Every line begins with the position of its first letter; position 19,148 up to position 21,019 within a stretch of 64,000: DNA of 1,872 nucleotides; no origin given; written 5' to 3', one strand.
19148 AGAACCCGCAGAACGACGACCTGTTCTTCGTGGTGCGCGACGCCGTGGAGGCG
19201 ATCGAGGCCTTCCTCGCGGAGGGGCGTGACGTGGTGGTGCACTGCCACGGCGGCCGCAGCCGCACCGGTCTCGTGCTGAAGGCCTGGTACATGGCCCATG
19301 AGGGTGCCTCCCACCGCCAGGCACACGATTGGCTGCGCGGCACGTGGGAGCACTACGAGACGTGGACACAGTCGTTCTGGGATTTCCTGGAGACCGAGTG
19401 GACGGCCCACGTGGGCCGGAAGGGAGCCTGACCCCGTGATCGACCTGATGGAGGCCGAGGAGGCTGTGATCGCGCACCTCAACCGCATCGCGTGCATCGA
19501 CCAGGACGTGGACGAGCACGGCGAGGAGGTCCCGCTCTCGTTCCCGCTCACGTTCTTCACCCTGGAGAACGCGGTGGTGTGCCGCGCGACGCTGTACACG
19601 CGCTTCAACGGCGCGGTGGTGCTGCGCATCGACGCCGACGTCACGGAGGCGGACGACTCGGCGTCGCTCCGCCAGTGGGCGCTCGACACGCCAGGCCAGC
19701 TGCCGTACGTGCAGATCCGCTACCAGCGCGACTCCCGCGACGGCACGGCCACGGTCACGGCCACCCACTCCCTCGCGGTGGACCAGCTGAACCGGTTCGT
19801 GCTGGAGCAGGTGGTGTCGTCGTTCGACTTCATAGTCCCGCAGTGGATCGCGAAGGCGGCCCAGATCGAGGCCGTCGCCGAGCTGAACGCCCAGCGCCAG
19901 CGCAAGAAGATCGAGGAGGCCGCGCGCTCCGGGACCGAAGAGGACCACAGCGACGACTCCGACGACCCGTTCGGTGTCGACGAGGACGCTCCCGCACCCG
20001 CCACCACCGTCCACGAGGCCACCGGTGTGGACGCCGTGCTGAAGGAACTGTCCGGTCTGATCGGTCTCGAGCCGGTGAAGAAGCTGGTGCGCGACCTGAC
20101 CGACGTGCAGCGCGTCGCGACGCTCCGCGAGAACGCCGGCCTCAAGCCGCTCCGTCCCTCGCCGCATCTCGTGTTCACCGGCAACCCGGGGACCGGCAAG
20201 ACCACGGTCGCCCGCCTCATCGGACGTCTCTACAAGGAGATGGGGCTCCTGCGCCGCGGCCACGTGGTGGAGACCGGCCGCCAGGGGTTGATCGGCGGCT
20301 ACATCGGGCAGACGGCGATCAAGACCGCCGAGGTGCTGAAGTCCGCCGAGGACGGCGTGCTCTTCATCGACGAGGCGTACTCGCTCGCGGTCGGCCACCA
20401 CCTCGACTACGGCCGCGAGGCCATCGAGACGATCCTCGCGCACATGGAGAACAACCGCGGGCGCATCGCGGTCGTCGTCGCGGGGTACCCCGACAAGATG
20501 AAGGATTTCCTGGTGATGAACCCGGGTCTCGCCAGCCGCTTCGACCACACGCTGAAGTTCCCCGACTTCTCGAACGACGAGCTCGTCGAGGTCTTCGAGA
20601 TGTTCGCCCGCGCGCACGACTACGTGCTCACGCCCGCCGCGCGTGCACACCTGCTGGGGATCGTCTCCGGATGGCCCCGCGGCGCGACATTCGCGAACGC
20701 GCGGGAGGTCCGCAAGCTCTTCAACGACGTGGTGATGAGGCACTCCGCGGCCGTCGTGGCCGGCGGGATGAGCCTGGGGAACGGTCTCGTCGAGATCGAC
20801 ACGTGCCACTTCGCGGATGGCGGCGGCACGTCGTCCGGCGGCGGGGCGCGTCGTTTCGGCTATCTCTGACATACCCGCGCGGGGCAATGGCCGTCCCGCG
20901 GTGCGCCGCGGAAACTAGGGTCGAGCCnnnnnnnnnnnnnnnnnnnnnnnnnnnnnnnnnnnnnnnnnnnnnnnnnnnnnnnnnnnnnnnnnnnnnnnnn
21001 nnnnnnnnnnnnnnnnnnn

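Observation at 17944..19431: Unusual domain fusion: catalytically intact ARH domain plus CX5R phosphatase in one polypeptide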

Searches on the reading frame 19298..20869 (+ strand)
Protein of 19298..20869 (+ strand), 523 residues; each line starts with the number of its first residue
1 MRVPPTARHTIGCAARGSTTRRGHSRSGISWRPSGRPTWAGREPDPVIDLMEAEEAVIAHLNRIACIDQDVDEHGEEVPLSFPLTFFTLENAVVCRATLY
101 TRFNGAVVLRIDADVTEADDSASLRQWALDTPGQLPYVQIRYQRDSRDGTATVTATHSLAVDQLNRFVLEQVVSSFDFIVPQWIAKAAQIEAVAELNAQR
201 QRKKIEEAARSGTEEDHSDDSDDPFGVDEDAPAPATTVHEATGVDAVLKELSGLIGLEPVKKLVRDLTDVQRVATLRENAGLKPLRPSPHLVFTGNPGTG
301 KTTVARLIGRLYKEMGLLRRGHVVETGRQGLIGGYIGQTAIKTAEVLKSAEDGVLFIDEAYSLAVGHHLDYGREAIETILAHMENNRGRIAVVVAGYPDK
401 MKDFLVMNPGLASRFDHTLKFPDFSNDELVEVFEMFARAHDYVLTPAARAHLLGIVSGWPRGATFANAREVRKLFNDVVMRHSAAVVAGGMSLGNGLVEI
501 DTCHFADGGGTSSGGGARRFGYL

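Call 3: search_protein_families(library=pfam, proteins=[window:19298-20869:+], max_evalue=0.01)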
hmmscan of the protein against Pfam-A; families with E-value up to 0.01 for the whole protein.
window:19298-20869:+ (523 aa): 9 families
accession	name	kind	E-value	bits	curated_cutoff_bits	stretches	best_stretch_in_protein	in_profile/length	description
PF00004.35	AAA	-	3.5e-13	50.6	21.2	1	292-422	2-130/131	ATPase family associated with various cellular activities (AAA)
PF17866.7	AAA_lid_6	-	3e-06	27.6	24.3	1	446-488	1-43/60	AAA lid domain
PF13401.12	AAA_22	-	9.7e-06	26.4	27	0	290-313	7-30/130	AAA domain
PF01078.27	Mg_chelatase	-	5.4e-05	23.1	20.3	0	328-414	87-163/207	Magnesium chelatase, subunit ChlI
PF13245.12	AAA_19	-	0.0032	18.1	25.1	0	286-318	9-41/134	AAA domain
PF03266.21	NTPase_1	-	0.005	17.1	23.9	1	290-330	1-41/168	NTPase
PF07728.20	AAA_5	-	0.006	17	22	0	290-359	1-74/139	AAA domain (dynein-related subfamily)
PF05621.17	TniB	-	0.0067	16.3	22.4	0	342-417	110-181/189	Bacterial TniB protein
PF05496.18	RuvB_N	-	0.0073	16.5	27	0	287-317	32-59/159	Holliday junction DNA helicase RuvB P-loop domain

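Call 4: search_protein_families(library=ncbifam, proteins=[window:19298-20869:+], max_evalue=0.01)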
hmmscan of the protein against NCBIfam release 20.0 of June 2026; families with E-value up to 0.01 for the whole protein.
window:19298-20869:+ (523 aa): 11 families
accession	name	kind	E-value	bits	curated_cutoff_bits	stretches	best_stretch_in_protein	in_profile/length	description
TIGR02881.1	spore_V_K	equivalog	8.1e-75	251.2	422.95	1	248-490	2-246/261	stage V sporulation protein K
TIGR02880.1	cbbX_cfxQ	equivalog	4.6e-68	229.5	459.25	1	239-488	8-259/284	CbbX protein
TIGR03922.1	T7SS_EccA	equivalog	5.9e-62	210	466.65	1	246-456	270-483/557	type VII secretion AAA-ATPase EccA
TIGR01242.2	TIGR01242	subfamily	0.0002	20.5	500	1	279-439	142-300/362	proteasome-activating nucleotidase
NF003069.1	PRK03992.1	subfamily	0.00026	20.2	500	1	289-438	166-316/379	proteasome-activating nucleotidase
NF042959.1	IteA_antiphage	equivalog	0.00028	20.2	510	1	268-364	109-196/367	anti-phage ATPase IteA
NF000868.0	PRK00080.1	equivalog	0.00045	19.2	282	0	287-326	50-89/330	Holliday junction branch migration DNA helicase RuvB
TIGR01448.2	helicase_RecD2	equivalog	0.00053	18.2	500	1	288-316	331-359/713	SF1B family DNA helicase RecD2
NF001679.0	PRK00440.1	equivalog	0.0014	17.8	303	1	289-310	40-61/322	replication factor C small subunit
NF007365.0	PRK09862.1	equivalog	0.0028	16.3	530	0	335-414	278-351/506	YifB family Mg chelatase-like AAA ATPase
TIGR00635.1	ruvB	equivalog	0.0033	16.5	299.05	0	289-316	31-55/305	Holliday junction branch migration DNA helicase RuvB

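Call 14: search_protein_families(library=padloc, proteins=[window:19298-20869:+], max_evalue=0.01)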
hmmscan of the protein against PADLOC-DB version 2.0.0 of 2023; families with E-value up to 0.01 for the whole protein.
window:19298-20869:+ (523 aa): 8 families
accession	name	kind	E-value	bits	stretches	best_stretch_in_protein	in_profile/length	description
PDLC04232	IetA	-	4.9e-08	30.7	1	190-362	26-185/330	-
PDLC02196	IetA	-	2e-06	25.5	1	260-364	97-193/374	-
PDLC02195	IetA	-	9.4e-05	19.9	1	227-360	83-204/395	-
PDLC00914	TRIP13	-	0.00027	18.5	1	287-393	70-192/302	TRIP13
PDLC03838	DolB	-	0.00038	17.8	0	291-319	169-196/375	-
PDLC04140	mad8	-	0.0011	16.5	0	286-308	25-47/314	mads_8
PDLC00915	TRIP13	-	0.0029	15.1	1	292-347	67-122/302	TRIP13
PDLC05079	PDC-S73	-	0.0076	13.1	0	274-312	177-215/752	-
